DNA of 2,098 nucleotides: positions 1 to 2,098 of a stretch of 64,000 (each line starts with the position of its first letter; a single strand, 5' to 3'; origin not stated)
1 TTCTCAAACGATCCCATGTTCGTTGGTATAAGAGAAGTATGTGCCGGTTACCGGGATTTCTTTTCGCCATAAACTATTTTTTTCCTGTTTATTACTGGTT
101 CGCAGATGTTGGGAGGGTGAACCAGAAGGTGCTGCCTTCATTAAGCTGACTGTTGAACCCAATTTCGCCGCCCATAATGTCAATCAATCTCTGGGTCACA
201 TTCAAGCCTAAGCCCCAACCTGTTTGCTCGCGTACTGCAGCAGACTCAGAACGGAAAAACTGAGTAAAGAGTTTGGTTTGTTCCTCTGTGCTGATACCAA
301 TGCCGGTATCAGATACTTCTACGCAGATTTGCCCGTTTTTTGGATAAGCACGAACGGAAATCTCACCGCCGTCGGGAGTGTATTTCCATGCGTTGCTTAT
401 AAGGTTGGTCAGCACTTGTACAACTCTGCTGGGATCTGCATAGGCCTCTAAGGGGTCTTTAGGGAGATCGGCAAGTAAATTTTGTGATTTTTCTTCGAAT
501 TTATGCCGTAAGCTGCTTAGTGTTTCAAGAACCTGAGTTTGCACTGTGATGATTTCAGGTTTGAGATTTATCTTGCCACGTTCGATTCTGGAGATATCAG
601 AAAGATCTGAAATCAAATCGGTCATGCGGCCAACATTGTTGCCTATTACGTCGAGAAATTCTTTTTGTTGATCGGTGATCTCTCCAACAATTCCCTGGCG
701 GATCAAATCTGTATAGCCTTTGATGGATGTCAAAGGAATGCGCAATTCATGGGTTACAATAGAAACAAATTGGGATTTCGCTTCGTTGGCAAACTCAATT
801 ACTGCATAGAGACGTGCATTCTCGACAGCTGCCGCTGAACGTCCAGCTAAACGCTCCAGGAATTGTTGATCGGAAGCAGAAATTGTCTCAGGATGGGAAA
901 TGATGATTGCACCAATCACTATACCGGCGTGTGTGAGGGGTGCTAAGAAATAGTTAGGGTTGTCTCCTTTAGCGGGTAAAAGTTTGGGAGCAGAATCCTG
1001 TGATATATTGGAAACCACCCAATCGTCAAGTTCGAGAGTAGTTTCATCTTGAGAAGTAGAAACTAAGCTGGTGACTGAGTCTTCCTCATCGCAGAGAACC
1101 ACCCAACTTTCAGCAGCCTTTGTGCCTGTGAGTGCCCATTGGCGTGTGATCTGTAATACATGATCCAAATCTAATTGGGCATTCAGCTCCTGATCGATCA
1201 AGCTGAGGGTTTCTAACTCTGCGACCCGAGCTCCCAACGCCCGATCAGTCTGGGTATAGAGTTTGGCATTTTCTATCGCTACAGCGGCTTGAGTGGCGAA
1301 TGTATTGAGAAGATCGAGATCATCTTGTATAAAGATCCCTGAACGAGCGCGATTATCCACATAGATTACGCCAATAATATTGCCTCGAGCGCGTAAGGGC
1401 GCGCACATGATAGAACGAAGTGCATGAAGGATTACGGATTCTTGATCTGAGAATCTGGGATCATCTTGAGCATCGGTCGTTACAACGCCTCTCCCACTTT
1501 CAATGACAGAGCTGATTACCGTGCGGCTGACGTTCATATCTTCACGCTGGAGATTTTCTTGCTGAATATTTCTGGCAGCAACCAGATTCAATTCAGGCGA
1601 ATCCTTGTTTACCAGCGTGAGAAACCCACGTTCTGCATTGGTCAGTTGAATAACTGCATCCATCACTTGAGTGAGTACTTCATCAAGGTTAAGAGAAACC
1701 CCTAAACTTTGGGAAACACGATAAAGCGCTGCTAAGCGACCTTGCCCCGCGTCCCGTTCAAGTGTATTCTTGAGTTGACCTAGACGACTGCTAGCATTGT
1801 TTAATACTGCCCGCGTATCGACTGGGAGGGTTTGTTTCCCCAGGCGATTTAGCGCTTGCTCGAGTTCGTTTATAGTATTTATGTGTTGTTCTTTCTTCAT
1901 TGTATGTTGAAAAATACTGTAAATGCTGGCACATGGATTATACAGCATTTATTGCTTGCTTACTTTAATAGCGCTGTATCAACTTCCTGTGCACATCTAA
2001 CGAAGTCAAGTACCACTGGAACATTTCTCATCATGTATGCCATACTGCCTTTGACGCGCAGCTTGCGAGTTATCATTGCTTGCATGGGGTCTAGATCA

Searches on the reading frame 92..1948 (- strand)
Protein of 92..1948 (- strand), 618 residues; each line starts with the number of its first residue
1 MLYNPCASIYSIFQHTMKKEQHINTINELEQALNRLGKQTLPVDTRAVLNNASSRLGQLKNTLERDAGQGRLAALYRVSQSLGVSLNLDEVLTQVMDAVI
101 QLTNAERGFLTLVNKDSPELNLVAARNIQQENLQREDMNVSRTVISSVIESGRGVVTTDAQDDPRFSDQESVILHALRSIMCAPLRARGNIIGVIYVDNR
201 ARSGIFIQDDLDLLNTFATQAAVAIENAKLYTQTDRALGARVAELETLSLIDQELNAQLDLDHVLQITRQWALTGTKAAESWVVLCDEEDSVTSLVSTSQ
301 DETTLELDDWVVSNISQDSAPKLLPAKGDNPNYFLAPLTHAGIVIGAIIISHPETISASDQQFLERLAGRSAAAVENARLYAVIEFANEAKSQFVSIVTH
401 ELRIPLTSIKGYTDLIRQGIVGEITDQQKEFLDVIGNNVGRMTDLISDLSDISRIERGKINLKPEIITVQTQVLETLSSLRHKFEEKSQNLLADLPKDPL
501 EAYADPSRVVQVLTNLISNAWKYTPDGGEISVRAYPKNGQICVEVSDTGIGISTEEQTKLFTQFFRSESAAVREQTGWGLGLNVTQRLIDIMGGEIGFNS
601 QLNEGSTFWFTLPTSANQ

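Call 29: find_encoding_contigs(protein=window:92-1948:-, flank=10000, max_places=4)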
Protein window:92-1948:- (618 aa): 13 contigs read that carry it; 4 places shown.
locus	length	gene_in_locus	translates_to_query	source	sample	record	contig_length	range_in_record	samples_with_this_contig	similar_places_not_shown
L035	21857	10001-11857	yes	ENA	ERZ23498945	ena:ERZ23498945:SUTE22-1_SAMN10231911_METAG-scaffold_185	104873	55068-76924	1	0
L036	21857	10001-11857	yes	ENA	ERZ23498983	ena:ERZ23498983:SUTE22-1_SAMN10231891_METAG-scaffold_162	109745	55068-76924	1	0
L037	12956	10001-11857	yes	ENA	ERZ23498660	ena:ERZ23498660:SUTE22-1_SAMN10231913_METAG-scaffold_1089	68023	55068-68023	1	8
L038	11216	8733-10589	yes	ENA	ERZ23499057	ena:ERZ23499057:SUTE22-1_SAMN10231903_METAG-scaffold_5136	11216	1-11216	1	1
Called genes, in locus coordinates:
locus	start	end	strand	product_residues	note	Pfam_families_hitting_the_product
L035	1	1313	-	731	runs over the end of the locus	-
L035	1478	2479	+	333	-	PF13177:DNA_pol3_delta2, PF09115:DNApol3-delta_C (faint)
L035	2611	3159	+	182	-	-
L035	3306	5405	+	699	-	PF01590:GAF, PF13185:GAF_2, PF13492:GAF_3, PF01590:GAF, PF13185:GAF_2, PF13492:GAF_3, PF13426:PAS_9, PF00512:HisKA, +2 more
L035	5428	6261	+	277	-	PF00753:Lactamase_B (weak)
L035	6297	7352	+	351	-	PF06089:Asparaginase_II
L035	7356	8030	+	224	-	PF00730:HhH-GPD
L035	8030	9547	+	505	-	-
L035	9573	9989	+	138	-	PF02036:SCP2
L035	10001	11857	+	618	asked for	PF11849:DUF3369 (faint), PF01590:GAF, PF13185:GAF_2, PF13492:GAF_3, PF00512:HisKA, PF02518:HATPase_c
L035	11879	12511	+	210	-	-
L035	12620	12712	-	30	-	-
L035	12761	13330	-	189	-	-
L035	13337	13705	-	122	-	-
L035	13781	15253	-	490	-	PF03629:SASA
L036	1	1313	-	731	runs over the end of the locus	-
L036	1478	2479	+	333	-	PF13177:DNA_pol3_delta2, PF09115:DNApol3-delta_C (faint)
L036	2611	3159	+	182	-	-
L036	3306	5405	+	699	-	PF01590:GAF, PF13185:GAF_2, PF13492:GAF_3, PF01590:GAF, PF13185:GAF_2, PF13492:GAF_3, PF13426:PAS_9, PF00512:HisKA, +2 more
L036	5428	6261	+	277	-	PF00753:Lactamase_B (weak)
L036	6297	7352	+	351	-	PF06089:Asparaginase_II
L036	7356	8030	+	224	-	PF00730:HhH-GPD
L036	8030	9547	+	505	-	-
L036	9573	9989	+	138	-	PF02036:SCP2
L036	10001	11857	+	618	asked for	PF11849:DUF3369 (faint), PF01590:GAF, PF13185:GAF_2, PF13492:GAF_3, PF00512:HisKA, PF02518:HATPase_c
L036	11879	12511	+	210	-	-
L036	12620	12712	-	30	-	-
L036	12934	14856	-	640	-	PF00072:Response_reg (weak), PF01590:GAF, PF13185:GAF_2, PF13492:GAF_3, PF00989:PAS, PF12860:PAS_7 (weak), PF00512:HisKA, PF02518:HATPase_c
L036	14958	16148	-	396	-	PF00072:Response_reg, PF01590:GAF, PF13185:GAF_2, PF13492:GAF_3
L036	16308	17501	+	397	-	PF00089:Trypsin, PF13365:Trypsin_2, PF17820:PDZ_6 (faint), PF13180:PDZ_2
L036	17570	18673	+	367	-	PF18854:baeRF_family10, PF18844:baeRF_family2 (weak)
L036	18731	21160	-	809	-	PF09976:TPR_21 (faint), PF00515:TPR_1 (faint), PF07719:TPR_2 (faint), PF13174:TPR_6 (faint), PF13176:TPR_7 (faint), PF13371:TPR_9 (faint), PF13424:TPR_12 (faint), PF01464:SLT, +5 more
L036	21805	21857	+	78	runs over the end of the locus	PF01176:eIF-1a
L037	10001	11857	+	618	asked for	PF11849:DUF3369 (faint), PF01590:GAF, PF13185:GAF_2, PF13492:GAF_3, PF00512:HisKA, PF02518:HATPase_c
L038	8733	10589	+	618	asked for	PF11849:DUF3369 (faint), PF01590:GAF, PF13185:GAF_2, PF13492:GAF_3, PF00512:HisKA, PF02518:HATPase_c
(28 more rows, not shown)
